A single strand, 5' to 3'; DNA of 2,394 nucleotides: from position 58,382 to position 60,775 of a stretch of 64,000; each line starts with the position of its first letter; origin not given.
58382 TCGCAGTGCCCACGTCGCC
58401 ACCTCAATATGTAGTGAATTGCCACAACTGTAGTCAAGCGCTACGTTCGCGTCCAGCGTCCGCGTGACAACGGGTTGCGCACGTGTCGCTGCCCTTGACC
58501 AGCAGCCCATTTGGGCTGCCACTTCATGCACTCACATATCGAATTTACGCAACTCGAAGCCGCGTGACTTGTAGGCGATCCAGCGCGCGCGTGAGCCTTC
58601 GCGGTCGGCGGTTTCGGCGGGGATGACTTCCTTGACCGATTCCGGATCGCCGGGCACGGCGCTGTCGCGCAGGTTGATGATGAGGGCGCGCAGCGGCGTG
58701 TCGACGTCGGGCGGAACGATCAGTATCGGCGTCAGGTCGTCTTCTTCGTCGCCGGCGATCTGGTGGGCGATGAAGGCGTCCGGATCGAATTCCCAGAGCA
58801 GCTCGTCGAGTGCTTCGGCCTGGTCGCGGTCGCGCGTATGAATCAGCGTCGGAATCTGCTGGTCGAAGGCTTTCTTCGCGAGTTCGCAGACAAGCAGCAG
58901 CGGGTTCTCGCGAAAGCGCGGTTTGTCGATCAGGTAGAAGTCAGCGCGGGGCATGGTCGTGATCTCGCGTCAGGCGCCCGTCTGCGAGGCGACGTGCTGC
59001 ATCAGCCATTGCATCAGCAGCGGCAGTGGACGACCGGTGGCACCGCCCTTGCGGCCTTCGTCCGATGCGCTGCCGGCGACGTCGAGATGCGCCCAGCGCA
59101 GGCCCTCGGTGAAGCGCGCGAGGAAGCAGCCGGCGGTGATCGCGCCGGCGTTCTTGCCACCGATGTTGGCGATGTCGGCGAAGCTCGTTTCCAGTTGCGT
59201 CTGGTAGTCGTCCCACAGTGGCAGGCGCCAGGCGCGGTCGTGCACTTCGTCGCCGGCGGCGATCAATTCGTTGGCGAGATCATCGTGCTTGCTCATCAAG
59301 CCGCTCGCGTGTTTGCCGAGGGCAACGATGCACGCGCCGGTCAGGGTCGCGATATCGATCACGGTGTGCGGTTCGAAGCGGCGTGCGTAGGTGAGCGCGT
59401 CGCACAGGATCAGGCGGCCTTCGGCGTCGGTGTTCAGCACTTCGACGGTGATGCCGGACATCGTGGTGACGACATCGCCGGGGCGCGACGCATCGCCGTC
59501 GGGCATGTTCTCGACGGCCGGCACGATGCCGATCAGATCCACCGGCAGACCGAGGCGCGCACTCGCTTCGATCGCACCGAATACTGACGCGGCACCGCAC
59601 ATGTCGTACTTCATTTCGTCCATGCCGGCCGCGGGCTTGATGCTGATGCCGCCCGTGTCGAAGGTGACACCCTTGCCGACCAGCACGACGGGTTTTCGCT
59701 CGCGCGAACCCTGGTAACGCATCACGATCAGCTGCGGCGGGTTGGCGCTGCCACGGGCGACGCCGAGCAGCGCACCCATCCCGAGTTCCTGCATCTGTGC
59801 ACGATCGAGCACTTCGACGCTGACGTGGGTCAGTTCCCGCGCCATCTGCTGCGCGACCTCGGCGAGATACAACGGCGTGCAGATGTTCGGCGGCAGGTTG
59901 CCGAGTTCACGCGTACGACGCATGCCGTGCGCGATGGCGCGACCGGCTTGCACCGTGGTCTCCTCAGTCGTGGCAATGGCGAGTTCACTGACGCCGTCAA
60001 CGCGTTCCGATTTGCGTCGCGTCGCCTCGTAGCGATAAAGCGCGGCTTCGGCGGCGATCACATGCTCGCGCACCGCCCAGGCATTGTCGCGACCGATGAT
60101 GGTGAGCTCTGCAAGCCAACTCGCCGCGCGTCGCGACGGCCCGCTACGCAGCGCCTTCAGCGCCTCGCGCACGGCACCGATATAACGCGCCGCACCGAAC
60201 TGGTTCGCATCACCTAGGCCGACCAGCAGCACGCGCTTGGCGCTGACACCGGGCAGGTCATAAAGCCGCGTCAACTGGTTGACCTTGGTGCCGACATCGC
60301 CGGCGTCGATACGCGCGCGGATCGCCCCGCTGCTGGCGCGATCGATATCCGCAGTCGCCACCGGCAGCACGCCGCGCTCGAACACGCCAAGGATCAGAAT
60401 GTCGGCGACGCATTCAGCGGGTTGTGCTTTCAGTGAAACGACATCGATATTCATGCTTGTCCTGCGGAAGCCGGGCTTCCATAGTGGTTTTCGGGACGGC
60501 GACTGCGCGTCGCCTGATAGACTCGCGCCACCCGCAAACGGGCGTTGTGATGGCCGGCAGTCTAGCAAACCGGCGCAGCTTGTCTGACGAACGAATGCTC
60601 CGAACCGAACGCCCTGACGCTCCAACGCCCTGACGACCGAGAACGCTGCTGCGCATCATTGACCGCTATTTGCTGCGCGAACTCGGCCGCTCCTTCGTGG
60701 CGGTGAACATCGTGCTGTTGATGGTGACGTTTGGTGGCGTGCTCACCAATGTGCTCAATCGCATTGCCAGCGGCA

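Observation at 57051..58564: Chimeric holC-end/waaA-end relic joined at a 9-nt microhomology separates two different cassettes at the waaA/holC junction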

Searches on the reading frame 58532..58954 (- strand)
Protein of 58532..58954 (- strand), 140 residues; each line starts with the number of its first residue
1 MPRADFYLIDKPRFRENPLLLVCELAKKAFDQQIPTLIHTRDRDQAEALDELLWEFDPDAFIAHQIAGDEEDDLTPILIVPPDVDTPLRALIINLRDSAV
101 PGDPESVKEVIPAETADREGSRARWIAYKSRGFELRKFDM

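Call 5: search_protein_families(library=pfam, proteins=[window:58532-58954:-], max_evalue=0.01)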
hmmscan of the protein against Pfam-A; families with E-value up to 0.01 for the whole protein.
window:58532-58954:- (140 aa): 1 family
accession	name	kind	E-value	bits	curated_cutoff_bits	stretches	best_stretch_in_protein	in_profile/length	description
PF04364.18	DNA_pol3_chi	-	1.1e-29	103.8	25.4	1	1-135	1-134/135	DNA polymerase III chi subunit, HolC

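Call 6: search_protein_families(library=ncbifam, proteins=[window:58532-58954:-], max_evalue=0.01)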
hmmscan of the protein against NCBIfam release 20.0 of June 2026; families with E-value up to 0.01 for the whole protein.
window:58532-58954:- (140 aa): 5 families
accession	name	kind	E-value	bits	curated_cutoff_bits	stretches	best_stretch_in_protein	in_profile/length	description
NF004346.0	PRK05728.1-2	equivalog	1e-55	188.1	234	1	1-140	1-141/141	DNA polymerase III subunit chi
NF004348.0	PRK05728.1-5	equivalog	3.4e-16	59.8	178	1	19-139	14-135/138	DNA polymerase III subunit chi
NF004347.0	PRK05728.1-4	equivalog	7.2e-12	45.7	132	1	22-136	18-136/150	DNA polymerase III subunit chi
NF004345.0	PRK05728.1-1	equivalog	1.4e-11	44.4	281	1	4-136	4-142/147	DNA polymerase III subunit chi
NF005172.0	PRK06646.1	equivalog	0.00033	20.4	260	1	22-80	18-76/154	DNA polymerase III subunit chi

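Call 7: find_related_loci(query=window:58532-58954:-, collection=genome_contigs, flank=7000)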
Query window:58532-58954:- (140 aa) in genome_contigs; peptide patterns used: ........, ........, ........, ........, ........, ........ (x = any residue, [..] = any of these).
599 stretches matched a pattern (row limit reached: there are more); 338 encode a relative of the query (tblastn E <= 1e-3); the best 80 are kept; 80 distinct loci.
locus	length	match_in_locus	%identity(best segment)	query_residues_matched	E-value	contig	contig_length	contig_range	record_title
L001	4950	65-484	99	1-140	1e-89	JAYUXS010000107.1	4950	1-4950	MAG: Lysobacterales bacterium isolate GL135_DN_concoct_129 GL135_DN_concoct_129_106, whole genome shotgun sequence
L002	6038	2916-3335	79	1-140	4e-76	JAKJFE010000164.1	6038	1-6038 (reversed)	MAG: Proteobacteria bacterium isolate UR.bin165 UR_contig_43934, whole genome shotgun sequence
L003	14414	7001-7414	81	3-140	7e-76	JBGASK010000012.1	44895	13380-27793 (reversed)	MAG: Ahniellaceae bacterium isolate MAG_MBR_AS.27 MBRAS-27_scaffold_1158, whole genome shotgun sequence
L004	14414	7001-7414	79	3-140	8e-75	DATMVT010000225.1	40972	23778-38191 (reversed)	MAG TPA_asm: Patescibacteria group bacterium isolate SMAG_U13075 k141_162570, whole genome shotgun sequence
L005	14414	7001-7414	80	3-140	4e-73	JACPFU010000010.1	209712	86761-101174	MAG: Lysobacterales bacterium isolate NC_groundwater_369_Ag_B-0.1um_68_23 GD18-4_B1_scaffold_362896, whole genome shotgu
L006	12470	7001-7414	79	3-140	2e-71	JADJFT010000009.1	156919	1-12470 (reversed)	MAG: Rhodanobacteraceae bacterium isolate Bjer_18-Q3-R1-45_MAXAC.099 tig00009485-10-1567410, whole genome shotgun sequen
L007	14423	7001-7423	72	1-140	7e-65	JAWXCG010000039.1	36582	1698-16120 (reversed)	MAG: Pseudomonadota bacterium isolate P2IB.100 k99_150010, whole genome shotgun sequence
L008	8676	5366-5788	72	1-140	5e-65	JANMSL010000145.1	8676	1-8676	MAG: Lysobacterales bacterium isolate SOY_29_metabat_426_sub SOY_29_k141_2680526, whole genome shotgun sequence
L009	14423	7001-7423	70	1-140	1e-64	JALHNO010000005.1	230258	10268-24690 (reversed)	MAG: Proteobacteria bacterium isolate Bin_66_1 c_000000000327, whole genome shotgun sequence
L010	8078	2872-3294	69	1-140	3e-64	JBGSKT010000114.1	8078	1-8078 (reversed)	MAG: Lysobacterales bacterium isolate JTS-AC188 k141_3944661, whole genome shotgun sequence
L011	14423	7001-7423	70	1-140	2e-63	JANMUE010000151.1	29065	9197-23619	MAG: Lysobacterales bacterium isolate SOY_29_concoct_220_sub SOY_29_k141_5768953, whole genome shotgun sequence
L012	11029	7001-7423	70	1-140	3e-63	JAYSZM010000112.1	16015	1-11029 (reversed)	MAG: Lysobacterales bacterium isolate GFS_13630 GFS_13630_111, whole genome shotgun sequence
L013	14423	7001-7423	67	1-140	8e-63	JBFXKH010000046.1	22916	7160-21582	MAG: Lysobacterales bacterium isolate CA_2019_TPIn_70 NODE_7228_length_22916_cov_6.198561_TPIn, whole genome shotgun seq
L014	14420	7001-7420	67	1-140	6e-60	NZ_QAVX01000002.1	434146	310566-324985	Dyella sp. C11 NODE_2_length_434146_cov_41.1082, whole genome shotgun sequence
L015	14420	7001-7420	69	1-140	1e-59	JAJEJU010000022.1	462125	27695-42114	Rhodanobacteraceae bacterium ZG21-1 assembly_22, whole genome shotgun sequence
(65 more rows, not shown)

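Call 16: find_encoding_contigs(protein=window:58532-58954:-, flank=6000, max_places=10)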
Protein window:58532-58954:- (140 aa): 2 contigs read that carry it; 2 places shown.
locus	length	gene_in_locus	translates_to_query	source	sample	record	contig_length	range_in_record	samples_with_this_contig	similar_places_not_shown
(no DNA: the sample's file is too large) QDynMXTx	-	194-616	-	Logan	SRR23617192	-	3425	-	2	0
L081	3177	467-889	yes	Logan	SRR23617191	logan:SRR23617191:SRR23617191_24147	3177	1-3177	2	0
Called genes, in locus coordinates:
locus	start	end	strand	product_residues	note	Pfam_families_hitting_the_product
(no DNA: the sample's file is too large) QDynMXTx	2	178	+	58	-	?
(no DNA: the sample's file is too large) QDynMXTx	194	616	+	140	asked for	PF04364:DNA_pol3_chi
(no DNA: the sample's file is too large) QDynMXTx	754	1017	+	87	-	PF11903:ParD_like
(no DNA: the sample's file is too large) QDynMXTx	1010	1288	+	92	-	PF15781:ParE-like_toxin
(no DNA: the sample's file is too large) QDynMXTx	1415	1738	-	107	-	-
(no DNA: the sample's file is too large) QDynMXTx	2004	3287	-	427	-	PF04413:Glycos_transf_N, PF00534:Glycos_transf_1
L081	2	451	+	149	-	?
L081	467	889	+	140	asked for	PF04364:DNA_pol3_chi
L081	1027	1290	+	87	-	PF11903:ParD_like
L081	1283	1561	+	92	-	PF15781:ParE-like_toxin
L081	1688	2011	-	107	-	-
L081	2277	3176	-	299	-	?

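Call 47: find_homologous_proteins(query=window:58532-58954:-, max_evalue=1e-40)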
Query window:58532-58954:- (140 aa): 3414 proteins with E <= 1e-40 among 3712 candidates; the best 120 are listed.
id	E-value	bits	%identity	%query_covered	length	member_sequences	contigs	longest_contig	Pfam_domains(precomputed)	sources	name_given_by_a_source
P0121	1.1e-85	303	98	100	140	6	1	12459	PF04364.19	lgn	-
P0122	8.5e-79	280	91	100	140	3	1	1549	PF04364.19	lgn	-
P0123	4.0e-78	278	91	100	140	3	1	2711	PF04364.19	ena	-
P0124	1.8e-72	260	79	100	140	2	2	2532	PF04364.19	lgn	-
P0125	3.4e-72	259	82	100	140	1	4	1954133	PF04364.19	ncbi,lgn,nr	ncbi:MAG: DNA polymerase III subunit chi [Xanthomonadales bacterium]|nr:DNA polymerase III subunit c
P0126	1.5e-71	257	78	100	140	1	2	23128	PF04364.19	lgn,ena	-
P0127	2.7e-71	256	79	100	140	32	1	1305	PF04364.19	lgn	-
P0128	3.9e-71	256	82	100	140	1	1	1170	PF04364.19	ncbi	-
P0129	5.2e-71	255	77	100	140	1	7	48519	PF04364.19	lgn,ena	-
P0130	5.9e-71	255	80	100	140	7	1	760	PF04364.19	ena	-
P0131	7.7e-71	255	80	100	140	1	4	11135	PF04364.19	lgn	-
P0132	1.2e-70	254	79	100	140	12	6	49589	PF04364.19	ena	-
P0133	1.2e-70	254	79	100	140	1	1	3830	PF04364.19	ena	-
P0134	1.4e-70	254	76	100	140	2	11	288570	PF04364.19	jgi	jgi:DNA polymerase-3 subunit chi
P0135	1.4e-70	254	79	100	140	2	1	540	PF04364.19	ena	-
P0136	1.6e-70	254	81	100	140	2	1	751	PF04364.19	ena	-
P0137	1.7e-70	253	77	100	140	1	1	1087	PF04364.19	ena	-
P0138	2.3e-70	253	79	100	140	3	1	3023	PF04364.19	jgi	jgi:DNA polymerase-3 subunit chi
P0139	5.6e-70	252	78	100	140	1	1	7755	PF04364.19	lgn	-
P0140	1.0e-69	251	44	100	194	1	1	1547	PF04364.19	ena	-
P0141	1.1e-69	251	78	99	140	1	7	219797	PF04364.19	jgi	jgi:DNA polymerase-3 subunit chi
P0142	1.9e-69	250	77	100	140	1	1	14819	PF04364.19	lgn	-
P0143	1.2e-67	244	76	100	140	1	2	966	PF04364.19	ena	-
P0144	2.2e-67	243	77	100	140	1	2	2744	PF04364.19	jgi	jgi:DNA polymerase III subunit chi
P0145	3.4e-67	243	75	100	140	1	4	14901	PF04364.19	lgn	-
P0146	1.4e-66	241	77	100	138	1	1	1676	PF04364.19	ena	-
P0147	1.3e-65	238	74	100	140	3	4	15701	PF04364.19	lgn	-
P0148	1.7e-62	228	73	100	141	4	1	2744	PF04364.19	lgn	-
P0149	2.9e-60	220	72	100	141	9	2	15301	PF04364.19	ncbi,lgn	-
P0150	9.7e-60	219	72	100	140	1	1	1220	PF04364.19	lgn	-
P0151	2.1e-59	217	70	100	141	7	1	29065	PF04364.19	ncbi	-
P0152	2.1e-59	217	70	100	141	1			PF04364.19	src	-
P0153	3.2e-59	217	68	100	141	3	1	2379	PF04364.19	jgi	jgi:DNA polymerase-3 subunit chi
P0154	3.7e-59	217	72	100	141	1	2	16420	PF04364.19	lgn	-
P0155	6.4e-59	216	70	100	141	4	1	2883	PF04364.19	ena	-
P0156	6.9e-59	216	69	100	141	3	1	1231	PF04364.19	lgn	-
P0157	7.0e-59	216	69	100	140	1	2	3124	PF04364.19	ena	-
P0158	8.0e-59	216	70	100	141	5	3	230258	PF04364.19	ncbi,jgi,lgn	jgi:DNA polymerase III subunit chi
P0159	1.1e-58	215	70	100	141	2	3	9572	PF04364.19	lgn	-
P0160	1.1e-58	215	71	100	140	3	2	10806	PF04364.19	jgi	jgi:DNA polymerase-3 subunit chi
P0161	3.9e-58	213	70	100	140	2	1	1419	PF04364.19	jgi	jgi:DNA polymerase-3 subunit chi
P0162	4.6e-58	213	71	100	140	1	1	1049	PF04364.19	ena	-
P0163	1.1e-57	212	69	100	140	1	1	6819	PF04364.19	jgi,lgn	jgi:DNA polymerase-3 subunit chi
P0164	1.8e-57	211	67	100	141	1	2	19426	PF04364.19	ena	-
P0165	3.8e-57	210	70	100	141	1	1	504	PF04364.19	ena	-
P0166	4.3e-57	210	66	100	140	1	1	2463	PF04364.19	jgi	-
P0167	6.0e-57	210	69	100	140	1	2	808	PF04364.19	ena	-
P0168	7.0e-57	209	70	100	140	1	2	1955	PF04364.19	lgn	-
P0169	9.6e-57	209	68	100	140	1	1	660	PF04364.19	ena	-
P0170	2.6e-56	207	66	100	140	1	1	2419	PF04364.19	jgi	jgi:DNA polymerase III subunit chi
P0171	2.7e-56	207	68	100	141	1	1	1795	PF04364.19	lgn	-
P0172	4.7e-56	207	66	100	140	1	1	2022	PF04364.19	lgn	-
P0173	7.1e-56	206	68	100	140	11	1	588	PF04364.19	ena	-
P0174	7.3e-56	206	66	100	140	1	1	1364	PF04364.19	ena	-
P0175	7.5e-56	206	69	100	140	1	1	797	PF04364.19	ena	-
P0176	7.5e-56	206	69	100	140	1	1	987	PF04364.19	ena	-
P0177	9.1e-56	206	66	100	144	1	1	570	PF04364.19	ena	-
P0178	1.5e-55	205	67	100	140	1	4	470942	PF04364.19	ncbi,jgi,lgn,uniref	ncbi:DNA polymerase III subunit chi [Luteibacter sp. NPDC031894]|jgi:DNA polymerase III subunit chi|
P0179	1.5e-55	205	66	100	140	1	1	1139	PF04364.19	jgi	jgi:DNA polymerase III subunit chi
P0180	1.9e-55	205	68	100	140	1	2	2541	PF04364.19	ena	-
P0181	2.0e-55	205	69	100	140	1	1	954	PF04364.19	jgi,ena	jgi:DNA polymerase-3 subunit chi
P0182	2.5e-55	204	67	100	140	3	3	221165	PF04364.19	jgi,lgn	jgi:DNA polymerase-3 subunit chi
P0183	3.1e-55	204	68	100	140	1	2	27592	PF04364.19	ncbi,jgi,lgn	-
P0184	3.6e-55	204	67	100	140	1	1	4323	PF04364.19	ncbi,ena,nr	ncbi:MAG TPA: DNA polymerase III subunit chi [Xanthomonadales bacterium]|nr:DNA polymerase III subun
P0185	3.7e-55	204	67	100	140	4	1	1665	PF04364.19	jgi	jgi:DNA polymerase-3 subunit chi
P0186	4.5e-55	203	66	100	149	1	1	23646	PF04364.19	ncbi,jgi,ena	-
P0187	5.0e-55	203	68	100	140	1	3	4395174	PF04364.19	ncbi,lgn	ncbi:DNA polymerase III subunit chi [Luteibacter jiangsuensis]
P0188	5.5e-55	203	66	100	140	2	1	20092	PF04364.19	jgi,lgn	jgi:DNA polymerase-3 subunit chi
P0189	5.8e-55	203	67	100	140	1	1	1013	PF04364.19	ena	-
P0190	5.9e-55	203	66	100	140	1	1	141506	PF04364.19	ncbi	-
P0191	6.0e-55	203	64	100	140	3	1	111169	PF04364.19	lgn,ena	-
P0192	6.5e-55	203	68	100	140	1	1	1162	PF04364.19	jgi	-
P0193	6.6e-55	203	68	100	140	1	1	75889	PF04364.19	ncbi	-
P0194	6.8e-55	203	69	100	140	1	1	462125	PF04364.19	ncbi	-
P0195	6.9e-55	203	67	100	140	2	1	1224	PF04364.19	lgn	-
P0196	7.1e-55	203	67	100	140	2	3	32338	PF04364.19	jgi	jgi:DNA polymerase-3 subunit chi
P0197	7.3e-55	203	69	100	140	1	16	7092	PF04364.19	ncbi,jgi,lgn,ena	ncbi:MAG TPA: DNA polymerase III subunit chi [Luteimonas sp.]|jgi:DNA polymerase-3 subunit chi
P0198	7.4e-55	203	67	100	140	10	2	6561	PF04364.19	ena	-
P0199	8.2e-55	203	68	100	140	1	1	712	PF04364.19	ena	-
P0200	1.1e-54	202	67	100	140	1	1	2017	PF04364.19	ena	-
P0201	1.4e-54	202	68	100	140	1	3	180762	PF04364.19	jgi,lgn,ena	-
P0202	1.6e-54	202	66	100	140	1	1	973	PF04364.19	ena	-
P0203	1.7e-54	202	67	100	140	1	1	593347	PF04364.19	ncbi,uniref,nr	ncbi:DNA polymerase III subunit chi [Luteibacter yeojuensis]|uniref:DNA polymerase III subunit chi n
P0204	1.9e-54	201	68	100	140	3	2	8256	PF04364.19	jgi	jgi:DNA polymerase III subunit chi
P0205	2.2e-54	201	68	100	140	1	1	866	PF04364.19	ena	-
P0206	2.3e-54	201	67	100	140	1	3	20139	PF04364.19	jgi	jgi:DNA polymerase-3 subunit chi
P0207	2.4e-54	201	68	100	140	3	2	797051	PF04364.19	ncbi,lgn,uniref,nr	ncbi:DNA polymerase III subunit chi [Luteibacter sp. SG786]|uniref:DNA polymerase III subunit chi n=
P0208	2.5e-54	201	68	100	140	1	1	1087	PF04364.19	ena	-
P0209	2.7e-54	201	66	100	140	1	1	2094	PF04364.19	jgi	jgi:DNA polymerase-3 subunit chi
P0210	2.8e-54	201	66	100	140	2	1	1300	PF04364.19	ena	-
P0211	3.0e-54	201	65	100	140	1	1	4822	PF04364.19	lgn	-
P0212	3.3e-54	201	66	100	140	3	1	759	PF04364.19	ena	-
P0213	3.4e-54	201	67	100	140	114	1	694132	PF04364.19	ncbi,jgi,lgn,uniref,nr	ncbi:DNA polymerase III subunit chi [Luteibacter jiangsuensis]|jgi:DNA polymerase-3 subunit chi|unir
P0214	3.5e-54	201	66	100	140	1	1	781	PF04364.19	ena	-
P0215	3.8e-54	200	68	100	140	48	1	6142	PF04364.19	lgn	-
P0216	3.8e-54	200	66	100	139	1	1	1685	PF04364.19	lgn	-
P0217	4.1e-54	200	66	100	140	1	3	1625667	PF04364.19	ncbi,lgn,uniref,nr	ncbi:DNA polymerase III subunit chi [Lysobacter niastensis]|uniref:DNA polymerase III subunit chi n=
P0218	4.2e-54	200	65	100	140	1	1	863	PF04364.19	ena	-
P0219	4.4e-54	200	68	99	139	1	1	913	PF04364.19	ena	-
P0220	4.4e-54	200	66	100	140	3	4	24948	PF04364.19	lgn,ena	-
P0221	4.5e-54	200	67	100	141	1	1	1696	PF04364.19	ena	-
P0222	4.5e-54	200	66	100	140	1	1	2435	PF04364.19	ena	-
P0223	4.8e-54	200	67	100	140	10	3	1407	PF04364.19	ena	-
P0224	5.0e-54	200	68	100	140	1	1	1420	PF04364.19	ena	-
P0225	5.2e-54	200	65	100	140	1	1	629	PF04364.19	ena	-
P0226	5.4e-54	200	68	100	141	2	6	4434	PF04364.19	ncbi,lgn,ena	ncbi:MAG TPA: DNA polymerase III subunit chi [Dokdonella sp.]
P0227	5.6e-54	200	67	100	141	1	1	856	PF04364.19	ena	-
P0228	5.7e-54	200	66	100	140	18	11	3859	PF04364.19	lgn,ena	-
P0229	6.2e-54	200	68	100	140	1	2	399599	PF04364.19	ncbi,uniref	ncbi:DNA polymerase III subunit chi [Dokdonella soli]|uniref:DNA polymerase III subunit chi n=1 Tax=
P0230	6.3e-54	200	66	100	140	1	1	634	PF04364.19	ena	-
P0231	6.3e-54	200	68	100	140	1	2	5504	PF04364.19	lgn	-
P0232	6.9e-54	200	67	100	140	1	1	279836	PF04364.19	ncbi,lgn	ncbi:MAG TPA: DNA polymerase III subunit chi [Rhodanobacter sp.]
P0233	7.0e-54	200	68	100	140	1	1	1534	PF04364.19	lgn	-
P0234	7.2e-54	200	66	100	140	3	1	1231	PF04364.19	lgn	-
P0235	7.2e-54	200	66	100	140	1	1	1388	PF04364.19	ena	-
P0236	8.0e-54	199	66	100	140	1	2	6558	PF04364.19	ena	-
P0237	8.1e-54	199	66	100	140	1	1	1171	PF04364.19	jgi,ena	jgi:DNA polymerase-3 subunit chi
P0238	8.6e-54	199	68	100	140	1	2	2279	PF04364.19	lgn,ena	-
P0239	8.7e-54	199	64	100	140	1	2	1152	PF04364.19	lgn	-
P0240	8.8e-54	199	69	100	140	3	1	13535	PF04364.19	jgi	jgi:DNA polymerase-3 subunit chi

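Call 48: find_encoding_contigs(protein=P0121, flank=7000, max_places=8)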
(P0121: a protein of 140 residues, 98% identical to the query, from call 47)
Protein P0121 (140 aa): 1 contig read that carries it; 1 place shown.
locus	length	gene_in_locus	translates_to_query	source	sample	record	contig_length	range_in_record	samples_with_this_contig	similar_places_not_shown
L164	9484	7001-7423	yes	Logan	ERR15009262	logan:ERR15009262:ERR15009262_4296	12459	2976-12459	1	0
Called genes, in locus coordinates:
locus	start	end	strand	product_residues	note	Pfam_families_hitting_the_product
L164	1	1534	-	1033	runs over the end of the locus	PF18470:Cas9_a, PF13395:HNH_4, PF18541:RuvC_III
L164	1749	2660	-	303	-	PF02899:Phage_int_SAM_1, PF00589:Phage_integrase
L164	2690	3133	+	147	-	PF06271:RDD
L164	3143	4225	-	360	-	PF03739:LptF_LptG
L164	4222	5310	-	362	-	PF03739:LptF_LptG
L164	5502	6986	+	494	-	PF02789:Peptidase_M17_N, PF00883:Peptidase_M17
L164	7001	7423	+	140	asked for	PF04364:DNA_pol3_chi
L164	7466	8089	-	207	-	-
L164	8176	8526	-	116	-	PF21716:dnstrm_HI1420, PF01381:HTH_3 (weak), PF13443:HTH_26 (weak)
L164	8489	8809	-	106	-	PF05973:Gp49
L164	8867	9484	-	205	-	?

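Call 49: find_encoding_contigs(protein=P0123, flank=5000, max_places=6)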
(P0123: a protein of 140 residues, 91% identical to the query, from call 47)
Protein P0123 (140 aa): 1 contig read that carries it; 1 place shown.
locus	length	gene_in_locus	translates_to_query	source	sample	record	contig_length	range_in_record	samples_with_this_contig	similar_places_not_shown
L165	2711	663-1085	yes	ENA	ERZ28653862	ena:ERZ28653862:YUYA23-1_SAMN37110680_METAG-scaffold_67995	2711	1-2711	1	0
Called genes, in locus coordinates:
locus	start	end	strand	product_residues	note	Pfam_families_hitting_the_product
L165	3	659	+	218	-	?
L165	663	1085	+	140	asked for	PF04364:DNA_pol3_chi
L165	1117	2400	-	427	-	PF04413:Glycos_transf_N, PF00534:Glycos_transf_1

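Call 50: find_encoding_contigs(protein=P0122, flank=5000, max_places=6)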
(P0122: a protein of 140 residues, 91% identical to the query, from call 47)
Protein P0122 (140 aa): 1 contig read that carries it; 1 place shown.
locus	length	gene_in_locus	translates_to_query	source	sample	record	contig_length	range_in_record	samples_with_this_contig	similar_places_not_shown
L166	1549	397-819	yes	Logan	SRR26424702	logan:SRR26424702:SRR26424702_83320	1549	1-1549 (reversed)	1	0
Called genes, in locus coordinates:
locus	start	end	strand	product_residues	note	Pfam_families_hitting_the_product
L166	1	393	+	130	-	?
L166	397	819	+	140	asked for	PF04364:DNA_pol3_chi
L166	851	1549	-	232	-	?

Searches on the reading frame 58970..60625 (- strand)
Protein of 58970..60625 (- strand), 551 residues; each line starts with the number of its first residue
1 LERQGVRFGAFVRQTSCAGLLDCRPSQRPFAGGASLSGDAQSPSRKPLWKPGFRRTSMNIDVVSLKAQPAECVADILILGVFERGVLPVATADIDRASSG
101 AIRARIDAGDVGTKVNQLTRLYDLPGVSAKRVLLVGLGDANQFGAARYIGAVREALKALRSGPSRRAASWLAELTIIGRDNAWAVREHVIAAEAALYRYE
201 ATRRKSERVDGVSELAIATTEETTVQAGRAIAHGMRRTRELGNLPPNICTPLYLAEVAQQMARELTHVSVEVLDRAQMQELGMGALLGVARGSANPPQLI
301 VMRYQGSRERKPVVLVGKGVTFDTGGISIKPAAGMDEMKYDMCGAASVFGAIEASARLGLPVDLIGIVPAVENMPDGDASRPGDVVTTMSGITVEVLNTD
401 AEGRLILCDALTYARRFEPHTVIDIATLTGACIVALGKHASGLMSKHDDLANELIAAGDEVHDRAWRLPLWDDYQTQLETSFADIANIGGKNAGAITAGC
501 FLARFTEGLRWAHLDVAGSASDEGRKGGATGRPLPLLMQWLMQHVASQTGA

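Call 5: search_protein_families(library=pfam, proteins=[window:58970-60625:-], max_evalue=0.01)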
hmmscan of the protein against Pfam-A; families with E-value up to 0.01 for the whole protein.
window:58970-60625:- (551 aa): 2 families
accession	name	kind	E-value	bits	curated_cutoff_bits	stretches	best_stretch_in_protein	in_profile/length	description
PF00883.26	Peptidase_M17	-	1e-125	419.6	25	1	238-537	3-309/310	Cytosol aminopeptidase family, catalytic domain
PF02789.23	Peptidase_M17_N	-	1.9e-21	76.8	23.4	1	78-205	1-128/129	Cytosol aminopeptidase family, N-terminal domain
